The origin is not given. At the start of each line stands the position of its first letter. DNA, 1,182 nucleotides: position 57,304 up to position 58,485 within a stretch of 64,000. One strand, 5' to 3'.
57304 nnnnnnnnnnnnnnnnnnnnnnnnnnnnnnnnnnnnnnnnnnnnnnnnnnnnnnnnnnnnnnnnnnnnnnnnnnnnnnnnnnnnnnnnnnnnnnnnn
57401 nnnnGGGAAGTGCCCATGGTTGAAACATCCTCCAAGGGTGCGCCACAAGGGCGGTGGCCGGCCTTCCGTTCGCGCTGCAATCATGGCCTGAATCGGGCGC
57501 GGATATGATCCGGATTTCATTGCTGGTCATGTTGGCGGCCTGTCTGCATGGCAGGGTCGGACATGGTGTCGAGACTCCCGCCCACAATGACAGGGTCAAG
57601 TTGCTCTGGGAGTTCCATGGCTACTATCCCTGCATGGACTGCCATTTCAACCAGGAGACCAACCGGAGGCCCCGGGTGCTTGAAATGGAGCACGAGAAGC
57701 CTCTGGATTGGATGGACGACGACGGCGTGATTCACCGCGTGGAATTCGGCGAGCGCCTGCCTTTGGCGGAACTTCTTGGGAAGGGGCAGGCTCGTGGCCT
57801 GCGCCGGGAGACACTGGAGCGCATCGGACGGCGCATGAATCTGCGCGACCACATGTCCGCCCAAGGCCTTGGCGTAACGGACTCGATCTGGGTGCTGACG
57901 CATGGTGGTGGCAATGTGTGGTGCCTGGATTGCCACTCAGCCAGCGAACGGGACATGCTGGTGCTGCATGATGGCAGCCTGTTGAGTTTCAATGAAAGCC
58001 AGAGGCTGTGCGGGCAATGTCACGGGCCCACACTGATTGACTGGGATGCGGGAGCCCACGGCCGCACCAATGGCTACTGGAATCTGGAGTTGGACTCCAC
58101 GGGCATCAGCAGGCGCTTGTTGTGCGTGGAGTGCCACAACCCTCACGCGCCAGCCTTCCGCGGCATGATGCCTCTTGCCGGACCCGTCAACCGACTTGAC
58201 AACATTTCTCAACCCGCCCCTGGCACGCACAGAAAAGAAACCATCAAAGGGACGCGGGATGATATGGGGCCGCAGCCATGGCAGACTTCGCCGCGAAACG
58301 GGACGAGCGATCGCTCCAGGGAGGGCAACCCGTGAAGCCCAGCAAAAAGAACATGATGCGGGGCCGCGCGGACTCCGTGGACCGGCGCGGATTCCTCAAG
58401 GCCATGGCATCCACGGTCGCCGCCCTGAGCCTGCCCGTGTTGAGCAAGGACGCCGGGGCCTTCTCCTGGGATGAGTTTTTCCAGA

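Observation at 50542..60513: Ten-kb cluster with about 40 heme-binding motifs: five multiheme cytochromes plus an NrfC/NrfD-like quinol module and an SPFH protein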

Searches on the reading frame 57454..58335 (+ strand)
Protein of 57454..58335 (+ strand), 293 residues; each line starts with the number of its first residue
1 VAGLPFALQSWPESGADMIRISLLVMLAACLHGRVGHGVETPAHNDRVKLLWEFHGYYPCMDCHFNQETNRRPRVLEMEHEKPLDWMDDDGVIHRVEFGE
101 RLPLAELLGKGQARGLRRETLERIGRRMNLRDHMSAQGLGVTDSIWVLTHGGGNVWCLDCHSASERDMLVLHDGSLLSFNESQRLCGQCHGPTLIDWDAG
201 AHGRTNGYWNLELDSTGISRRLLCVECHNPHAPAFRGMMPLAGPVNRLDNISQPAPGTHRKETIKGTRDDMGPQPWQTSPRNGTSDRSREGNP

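Call 4: search_protein_families(library=pfam, proteins=[window:57454-58335:+], max_evalue=0.01)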
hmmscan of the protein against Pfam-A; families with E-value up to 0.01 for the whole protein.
window:57454-58335:+ (293 aa): 4 families
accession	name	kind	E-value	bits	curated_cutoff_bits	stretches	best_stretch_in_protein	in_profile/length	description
PF09699.15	Paired_CXXCH_1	-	4.6e-06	26.7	20.6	0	224-239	9-24/41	Doubled CXXCH motif (Paired_CXXCH_1)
PF14522.11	Cytochrome_C7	-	7.5e-05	22.9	24.8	0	154-229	13-67/67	Cytochrome c7 and related cytochrome c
PF14537.11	Cytochrom_c3_2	-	0.0028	18.5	25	0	150-233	2-69/79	Cytochrome c3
PF22113.1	Mtrc-MtrF_II-IV_dom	-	0.0038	17.2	30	0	59-231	30-166/176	Outer membrane cytochrome MtrC/MtrF-like, domains II/IV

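Call 5: search_protein_families(library=ncbifam, proteins=[window:57454-58335:+], max_evalue=0.01)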
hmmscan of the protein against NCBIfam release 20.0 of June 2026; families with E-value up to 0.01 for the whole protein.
window:57454-58335:+ (293 aa): 4 families
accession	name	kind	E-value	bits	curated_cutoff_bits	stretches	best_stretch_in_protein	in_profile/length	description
NF008659.0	PRK11659.1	equivalog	3.3e-05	23.7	184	1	154-231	46-120/188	cytochrome c nitrite reductase pentaheme subunit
TIGR03153.1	cytochr_NrfH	equivalog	0.0001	22.4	134.2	0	214-234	45-64/138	cytochrome c nitrite reductase small subunit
NF041028.1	decahem_GSU2203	exception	0.0022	17.3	325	0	153-229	35-109/317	GSU2203 family decaheme c-type cytochrome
TIGR03146.1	cyt_nit_nrfB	equivalog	0.003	17.8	166.6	0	154-230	11-93/145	cytochrome c nitrite reductase pentaheme subunit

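Call 29: find_homologous_proteins(query=window:57505-58335:+)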
Query window:57505-58335:+ (276 aa): 60 proteins with E <= 0.001 among 896 candidates.
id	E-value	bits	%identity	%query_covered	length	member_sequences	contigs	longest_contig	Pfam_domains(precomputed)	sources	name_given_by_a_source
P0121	3.9e-193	658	100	100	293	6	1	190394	PF09699.16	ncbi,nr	ncbi:MAG: hypothetical protein Q8O14_08480 [bacterium]|nr:hypothetical protein [bacterium]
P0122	1.1e-110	388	62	95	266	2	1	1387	PF09699.16,PF14537.12,PF14522.12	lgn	-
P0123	6.3e-94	333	57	91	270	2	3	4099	PF09699.16,PF14537.12,PF14522.12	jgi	jgi:hypothetical protein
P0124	1.1e-91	325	55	86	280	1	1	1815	PF14537.12,PF14522.12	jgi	-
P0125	5.9e-91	323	56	90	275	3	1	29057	PF14522.12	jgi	jgi:hypothetical protein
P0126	3.7e-90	320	55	90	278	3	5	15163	PF14522.12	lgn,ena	-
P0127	8.9e-90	319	52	100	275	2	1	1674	PF14522.12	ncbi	-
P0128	2.4e-89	318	66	75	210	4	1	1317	PF09699.16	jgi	jgi:hypothetical protein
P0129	3.9e-89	317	53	97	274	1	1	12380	PF14537.12,PF14522.12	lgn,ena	-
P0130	1.2e-88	315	53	96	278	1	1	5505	PF09699.16,PF14522.12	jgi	jgi:uncharacterized CHY-type Zn-finger protein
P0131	2.2e-88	314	53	95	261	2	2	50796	PF09699.16,PF14522.12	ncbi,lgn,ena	-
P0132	5.2e-88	313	52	94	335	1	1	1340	PF09699.16,PF14522.12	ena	-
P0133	2.9e-87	311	54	88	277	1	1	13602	PF09699.16,PF13435.12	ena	-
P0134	1.4e-86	309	49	96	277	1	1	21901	PF09699.16,PF14522.12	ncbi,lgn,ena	-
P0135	7.7e-86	306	58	85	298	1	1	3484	-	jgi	jgi:uncharacterized CHY-type Zn-finger protein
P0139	8.4e-85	303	52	97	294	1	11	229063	PF14522.12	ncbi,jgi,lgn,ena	-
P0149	7.9e-75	270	50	80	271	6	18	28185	PF09699.16,PF14522.12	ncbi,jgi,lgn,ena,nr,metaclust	ncbi:hypothetical protein COW53_07535 [bacterium CG17_big_fil_post_rev_8_21_14_2_50_64_8]|nr:MAG: hy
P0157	3.4e-69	251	52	74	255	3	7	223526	PF14537.12,PF14522.12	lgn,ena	-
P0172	1.8e-16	78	45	34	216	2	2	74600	PF22113.2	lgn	-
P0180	1.8e-13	68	44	31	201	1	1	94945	PF14537.12,PF14522.12,PF22113.2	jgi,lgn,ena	-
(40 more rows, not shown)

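Call 31: find_encoding_contigs(protein=P0139, flank=10000, max_places=1)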
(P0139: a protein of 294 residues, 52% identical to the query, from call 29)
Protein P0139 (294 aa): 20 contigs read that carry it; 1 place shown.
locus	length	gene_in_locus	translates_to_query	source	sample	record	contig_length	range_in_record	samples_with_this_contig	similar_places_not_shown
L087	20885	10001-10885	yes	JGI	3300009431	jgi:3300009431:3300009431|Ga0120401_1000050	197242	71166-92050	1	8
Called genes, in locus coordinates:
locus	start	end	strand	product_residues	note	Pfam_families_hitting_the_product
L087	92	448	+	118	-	PF12798:Fer4_3 (faint), PF12838:Fer4_7 (faint), PF13237:Fer4_10 (faint), PF13484:Fer4_16 (faint), PF14697:Fer4_21 (faint), PF13187:Fer4_9 (weak), PF00037:Fer4, PF12837:Fer4_6 (weak), +1 more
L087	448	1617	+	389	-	PF23414:Beta-prop_EML_2 (faint), PF25173:Beta-prop_WDR3_1st (faint), PF25174:Beta-prop_THOC3 (weak), PF24782:WD40_MABP1-WDR62_2nd (faint), PF23381:Beta-prop_IFT122_1st (faint), PF25175:Beta-prop_WDR5 (faint)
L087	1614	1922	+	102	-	PF03927:NapD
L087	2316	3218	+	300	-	PF04055:Radical_SAM, PF06463:Mob_synth_C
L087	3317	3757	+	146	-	PF03473:MOSC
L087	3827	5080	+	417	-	PF03453:MoeA_N, PF00994:MoCF_biosynth, PF03454:MoeA_C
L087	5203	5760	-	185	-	PF14522:Cytochrome_C7 (faint), PF14537:Cytochrom_c3_2 (faint), PF22113:Mtrc-MtrF_II-IV_dom (weak), PF13435:Cytochrome_C554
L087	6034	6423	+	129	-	PF02082:Rrf2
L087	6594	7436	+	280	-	PF00037:Fer4 (faint), PF12837:Fer4_6 (weak), PF13237:Fer4_10 (weak), PF14697:Fer4_21 (weak), PF12838:Fer4_7 (faint), PF13187:Fer4_9 (weak), PF27217:AF_0155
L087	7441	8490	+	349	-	PF12801:Fer4_5 (weak)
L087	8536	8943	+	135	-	PF02082:Rrf2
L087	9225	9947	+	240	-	PF09699:Paired_CXXCH_1 (faint), PF14522:Cytochrome_C7 (faint), PF14537:Cytochrom_c3_2 (faint), PF22113:Mtrc-MtrF_II-IV_dom (faint), PF02335:Cytochrom_C552 (weak)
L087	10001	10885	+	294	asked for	PF14522:Cytochrome_C7 (faint)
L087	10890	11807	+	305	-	PF12838:Fer4_7, PF13187:Fer4_9 (weak), PF13237:Fer4_10 (weak), PF13247:Fer4_11, PF12797:Fer4_2 (weak), PF12838:Fer4_7 (weak), PF13187:Fer4_9 (weak), PF13247:Fer4_11, +4 more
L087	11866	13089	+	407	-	PF03916:NrfD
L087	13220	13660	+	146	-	PF00571:CBS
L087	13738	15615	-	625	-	PF01451:LMWPc, PF00989:PAS, PF08448:PAS_4, PF13426:PAS_9, PF00158:Sigma54_activat, PF14532:Sigma54_activ_2, PF07728:AAA_5 (weak), PF25601:AAA_lid_14, +2 more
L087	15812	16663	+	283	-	PF00753:Lactamase_B, PF12706:Lactamase_B_2 (weak)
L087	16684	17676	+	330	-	PF16881:LIAS_N (weak), PF04055:Radical_SAM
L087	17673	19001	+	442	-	PF00512:HisKA, PF02518:HATPase_c, PF13581:HATPase_c_2 (weak)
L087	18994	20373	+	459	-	PF00072:Response_reg, PF00158:Sigma54_activat, PF13191:AAA_16 (faint), PF14532:Sigma54_activ_2, PF00004:AAA (weak), PF07728:AAA_5, PF25601:AAA_lid_14, PF02954:HTH_8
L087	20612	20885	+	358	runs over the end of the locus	-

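Call 32: find_encoding_contigs(protein=P0149, flank=10000, max_places=1)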
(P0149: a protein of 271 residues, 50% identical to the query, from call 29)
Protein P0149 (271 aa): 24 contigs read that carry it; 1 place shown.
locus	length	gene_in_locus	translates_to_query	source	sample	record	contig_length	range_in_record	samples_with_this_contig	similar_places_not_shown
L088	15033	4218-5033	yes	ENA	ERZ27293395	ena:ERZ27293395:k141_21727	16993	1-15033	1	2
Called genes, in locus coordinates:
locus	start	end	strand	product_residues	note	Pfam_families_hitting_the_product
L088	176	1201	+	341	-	PF13469:Sulfotransfer_3, PF17784:Sulfotransfer_4 (faint), PF00685:Sulfotransfer_1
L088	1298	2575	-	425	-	PF13582:Reprolysin_3 (faint), PF05572:Peptidase_M43, PF18962:Por_Secre_tail, PF13860:FlgD_ig (faint)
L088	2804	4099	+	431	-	PF12801:Fer4_5 (weak), PF12838:Fer4_7 (faint), PF13187:Fer4_9 (weak)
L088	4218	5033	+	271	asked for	PF14522:Cytochrome_C7 (faint), PF09699:Paired_CXXCH_1 (faint)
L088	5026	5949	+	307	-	PF00037:Fer4 (faint), PF12837:Fer4_6 (faint), PF12838:Fer4_7 (weak), PF13187:Fer4_9 (weak), PF13247:Fer4_11, PF12797:Fer4_2 (weak), PF12838:Fer4_7 (weak), PF13247:Fer4_11, +3 more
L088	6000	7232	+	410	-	PF03916:NrfD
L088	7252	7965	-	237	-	PF22113:Mtrc-MtrF_II-IV_dom (faint), PF09699:Paired_CXXCH_1 (faint), PF14522:Cytochrome_C7 (faint)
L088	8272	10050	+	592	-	-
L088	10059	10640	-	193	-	-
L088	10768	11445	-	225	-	PF11845:Tll0287-like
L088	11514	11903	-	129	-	PF09996:DUF2237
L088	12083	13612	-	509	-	PF00361:Proton_antipo_M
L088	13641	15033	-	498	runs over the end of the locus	PF01059:Oxidored_q5_N, PF00361:Proton_antipo_M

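Call 33: find_encoding_contigs(protein=P0157, flank=10000, max_places=1)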
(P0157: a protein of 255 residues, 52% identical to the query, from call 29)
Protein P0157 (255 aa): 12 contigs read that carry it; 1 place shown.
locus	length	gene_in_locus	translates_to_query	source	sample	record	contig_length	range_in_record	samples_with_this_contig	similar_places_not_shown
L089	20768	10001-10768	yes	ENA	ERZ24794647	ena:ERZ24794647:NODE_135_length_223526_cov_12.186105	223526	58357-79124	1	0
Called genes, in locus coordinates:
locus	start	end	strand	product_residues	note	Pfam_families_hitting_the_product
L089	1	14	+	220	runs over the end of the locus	PF13490:zf-HC2 (weak)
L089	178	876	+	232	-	-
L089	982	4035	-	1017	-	PF00082:Peptidase_S8, PF13860:FlgD_ig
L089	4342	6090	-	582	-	PF01343:Peptidase_S49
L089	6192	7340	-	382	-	PF04231:Endonuclease_1, PF13860:FlgD_ig (weak)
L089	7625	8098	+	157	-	-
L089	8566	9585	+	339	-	PF13565:HTH_32 (weak), PF13683:rve_3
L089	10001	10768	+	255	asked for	PF14522:Cytochrome_C7 (faint), PF14537:Cytochrom_c3_2 (faint)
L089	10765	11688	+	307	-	PF13187:Fer4_9 (faint), PF00037:Fer4 (faint), PF12838:Fer4_7 (weak), PF13237:Fer4_10 (weak), PF13247:Fer4_11, PF12797:Fer4_2 (weak), PF12838:Fer4_7 (weak), PF13247:Fer4_11, +3 more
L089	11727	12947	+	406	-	PF03916:NrfD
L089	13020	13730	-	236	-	PF22113:Mtrc-MtrF_II-IV_dom (faint), PF09699:Paired_CXXCH_1 (faint), PF14522:Cytochrome_C7 (faint)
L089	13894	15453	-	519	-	PF00474:SSF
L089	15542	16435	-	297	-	-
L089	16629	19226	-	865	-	PF00932:LTD, PF13205:Big_5 (weak), PF00932:LTD, PF13860:FlgD_ig (weak)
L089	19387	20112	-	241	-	PF02578:Cu-oxidase_4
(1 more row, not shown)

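Call 49: predict_structure(alignment_id=A2)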
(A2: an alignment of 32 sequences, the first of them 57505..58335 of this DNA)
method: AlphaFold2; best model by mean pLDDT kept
length: 276 residues; sequences in the alignment: 32
mean_pLDDT: 57.8   pTM: 0.40
mean pLDDT of the five models: 57.8, 56.5, 56.2, 55.1, 54.7
residues with pLDDT >= 90: 19; 70-90: 56; 50-70: 89; < 50: 112
segments of 3 or more residues with pLDDT < 50: 40-54, 133-142, 170-186, 208-275
pLDDT, mean of each block of 10 residues (from residue 1): 85 68 60 55 44 54 61 65 80 86 81 89 87 41 60 67 60 40 48 66 56 34 33 37 38 36 39 40
secondary structure, 60 per line:
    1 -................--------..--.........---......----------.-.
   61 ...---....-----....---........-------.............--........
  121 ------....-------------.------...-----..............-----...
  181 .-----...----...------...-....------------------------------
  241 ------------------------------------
elements in order: H2-17 H30-38 H42-47 H60-63 E67-70 E76-79 E83-86 H87-90 H98-110 H113-120 E127-130 E151-153 E159-161 H162-172 H178-181 E187-189 E203-205 H207-210

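Call 69: find_encoding_contigs(protein=P0121, flank=10000, max_places=1)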
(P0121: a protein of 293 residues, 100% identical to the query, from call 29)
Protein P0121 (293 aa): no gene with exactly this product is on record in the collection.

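Call 70: find_encoding_contigs(protein=P0131, flank=10000, max_places=1)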
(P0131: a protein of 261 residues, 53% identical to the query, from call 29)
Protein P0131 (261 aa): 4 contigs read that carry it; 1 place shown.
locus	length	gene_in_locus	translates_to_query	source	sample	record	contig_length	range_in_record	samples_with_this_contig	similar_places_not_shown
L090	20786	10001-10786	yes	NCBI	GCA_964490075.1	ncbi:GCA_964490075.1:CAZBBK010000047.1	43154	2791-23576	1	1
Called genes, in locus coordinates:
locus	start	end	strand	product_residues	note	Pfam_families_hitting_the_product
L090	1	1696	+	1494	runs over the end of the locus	?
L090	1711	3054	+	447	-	PF13375:RnfC_N, PF01512:Complex1_51K, PF10531:SLBB, PF12838:Fer4_7 (weak), PF13183:Fer4_8, PF13237:Fer4_10 (weak), PF13534:Fer4_17 (weak)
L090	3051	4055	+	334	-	PF03116:NQR2_RnfD_RnfE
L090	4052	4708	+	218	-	PF04205:FMN_bind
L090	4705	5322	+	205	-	PF02508:Rnf-Nqr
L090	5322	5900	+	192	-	PF02508:Rnf-Nqr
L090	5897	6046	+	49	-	-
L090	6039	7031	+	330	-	PF02424:ApbE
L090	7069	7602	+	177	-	PF16267:DUF4920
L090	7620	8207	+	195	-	PF16357:PepSY_TM_like_2 (faint)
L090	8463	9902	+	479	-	PF13435:Cytochrome_C554 (faint), PF09699:Paired_CXXCH_1 (faint), PF14537:Cytochrom_c3_2 (faint), PF14522:Cytochrome_C7 (weak), PF13447:Multi-haem_cyto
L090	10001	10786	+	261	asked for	PF14522:Cytochrome_C7 (faint), PF09699:Paired_CXXCH_1 (faint)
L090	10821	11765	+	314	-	PF12838:Fer4_7 (weak), PF13183:Fer4_8 (weak), PF13247:Fer4_11, PF12797:Fer4_2 (weak), PF13237:Fer4_10 (weak), PF12838:Fer4_7 (weak), PF13187:Fer4_9 (weak), PF13247:Fer4_11, +2 more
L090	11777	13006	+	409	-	PF03916:NrfD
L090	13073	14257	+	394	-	PF04231:Endonuclease_1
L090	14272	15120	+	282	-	PF01569:PAP2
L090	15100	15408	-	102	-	-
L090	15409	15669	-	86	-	PF02627:CMD (weak)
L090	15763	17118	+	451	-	PF01474:DAHP_synth_2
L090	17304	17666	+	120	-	PF04241:DUF423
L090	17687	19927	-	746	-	PF04932:Wzy_C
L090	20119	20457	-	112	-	PF00462:Glutaredoxin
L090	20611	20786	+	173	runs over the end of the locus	PF00578:AhpC-TSA, PF08534:Redoxin, PF00085:Thioredoxin (weak), PF13098:Thioredoxin_2 (weak), PF13905:Thioredoxin_8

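Call 81: search_protein_representatives(alignment_id=A2)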
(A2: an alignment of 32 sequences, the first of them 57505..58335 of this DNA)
Query: 32 sequences, 274 profile positions. Proteins with E-value up to 0.001 (for the whole library): 1158; up to 1e-10: 934; up to 1e-30: 38. The best 150 are listed.
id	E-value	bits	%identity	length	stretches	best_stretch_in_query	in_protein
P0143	7.2e-125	432.0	-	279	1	4-272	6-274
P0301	3.2e-105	367.6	-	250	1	8-242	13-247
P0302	5.0e-65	235.8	-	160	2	165-240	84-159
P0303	1.4e-64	234.3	-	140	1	117-257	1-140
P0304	9.0e-45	169.3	-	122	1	152-268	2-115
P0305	9.4e-40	152.9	-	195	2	130-244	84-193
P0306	9.2e-39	149.6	-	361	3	138-229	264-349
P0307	1.7e-37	145.5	-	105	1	101-177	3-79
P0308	8.1e-37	143.2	-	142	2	131-229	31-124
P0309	2.2e-36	141.8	-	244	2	131-229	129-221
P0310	5.8e-36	140.4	-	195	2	132-234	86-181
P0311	3.3e-35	137.9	-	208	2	132-232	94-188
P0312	1.4e-34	135.9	-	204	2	130-257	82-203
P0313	1.0e-33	133.1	-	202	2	131-227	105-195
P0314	1.8e-33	132.3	-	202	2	132-228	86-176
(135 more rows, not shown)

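Call 82: find_encoding_contigs(protein=P0172, flank=6000, max_places=1)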
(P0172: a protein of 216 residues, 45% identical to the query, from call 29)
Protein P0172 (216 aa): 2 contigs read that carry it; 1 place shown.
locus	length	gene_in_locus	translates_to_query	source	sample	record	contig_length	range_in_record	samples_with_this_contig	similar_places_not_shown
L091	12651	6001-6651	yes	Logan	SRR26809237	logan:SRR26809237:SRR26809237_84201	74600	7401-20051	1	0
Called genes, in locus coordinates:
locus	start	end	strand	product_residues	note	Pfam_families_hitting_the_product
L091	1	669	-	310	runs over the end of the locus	-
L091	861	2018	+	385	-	-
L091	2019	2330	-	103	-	-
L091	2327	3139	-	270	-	PF03892:NapB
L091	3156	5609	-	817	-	PF04879:Molybdop_Fe4S4, PF00384:Molybdopterin, PF01568:Molydop_binding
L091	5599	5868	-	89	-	PF03927:NapD (weak)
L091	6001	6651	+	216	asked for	PF22113:Mtrc-MtrF_II-IV_dom (faint)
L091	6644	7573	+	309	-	PF12837:Fer4_6 (faint), PF13247:Fer4_11, PF00037:Fer4 (weak), PF12797:Fer4_2 (weak), PF13237:Fer4_10 (weak), PF12838:Fer4_7, PF13187:Fer4_9 (weak), PF13247:Fer4_11, +2 more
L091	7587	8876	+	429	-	PF03916:NrfD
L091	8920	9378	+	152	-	PF02082:Rrf2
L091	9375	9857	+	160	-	PF03264:Cytochrom_NNT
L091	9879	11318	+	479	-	PF02335:Cytochrom_C552, PF14522:Cytochrome_C7 (faint)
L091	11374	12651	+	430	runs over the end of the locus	-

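Call 83: find_encoding_contigs(protein=P0180, flank=6000, max_places=1)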
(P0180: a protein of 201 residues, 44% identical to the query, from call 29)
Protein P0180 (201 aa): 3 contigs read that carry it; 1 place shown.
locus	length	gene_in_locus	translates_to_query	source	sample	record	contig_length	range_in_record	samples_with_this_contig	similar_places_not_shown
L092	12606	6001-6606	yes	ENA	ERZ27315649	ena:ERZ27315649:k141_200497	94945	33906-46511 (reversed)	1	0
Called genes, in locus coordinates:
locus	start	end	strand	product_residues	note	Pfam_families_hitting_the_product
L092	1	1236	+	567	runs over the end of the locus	-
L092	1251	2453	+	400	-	PF05940:NnrS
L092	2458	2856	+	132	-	PF01883:FeS_assembly_P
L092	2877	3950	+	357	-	-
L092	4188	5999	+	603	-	-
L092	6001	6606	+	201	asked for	PF22113:Mtrc-MtrF_II-IV_dom (faint), PF14522:Cytochrome_C7 (faint), PF14537:Cytochrom_c3_2 (faint)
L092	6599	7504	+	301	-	PF12838:Fer4_7 (weak), PF13247:Fer4_11, PF12797:Fer4_2 (weak), PF00037:Fer4, PF12837:Fer4_6 (weak), PF12838:Fer4_7, PF13187:Fer4_9 (weak), PF13247:Fer4_11, +4 more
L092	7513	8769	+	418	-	PF03916:NrfD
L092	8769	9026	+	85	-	-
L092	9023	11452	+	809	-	PF04879:Molybdop_Fe4S4, PF00384:Molybdopterin, PF01568:Molydop_binding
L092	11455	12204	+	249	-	PF03892:NapB (weak), PF09699:Paired_CXXCH_1 (faint), PF14522:Cytochrome_C7 (faint), PF14537:Cytochrom_c3_2 (faint)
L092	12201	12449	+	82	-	-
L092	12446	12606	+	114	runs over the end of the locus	-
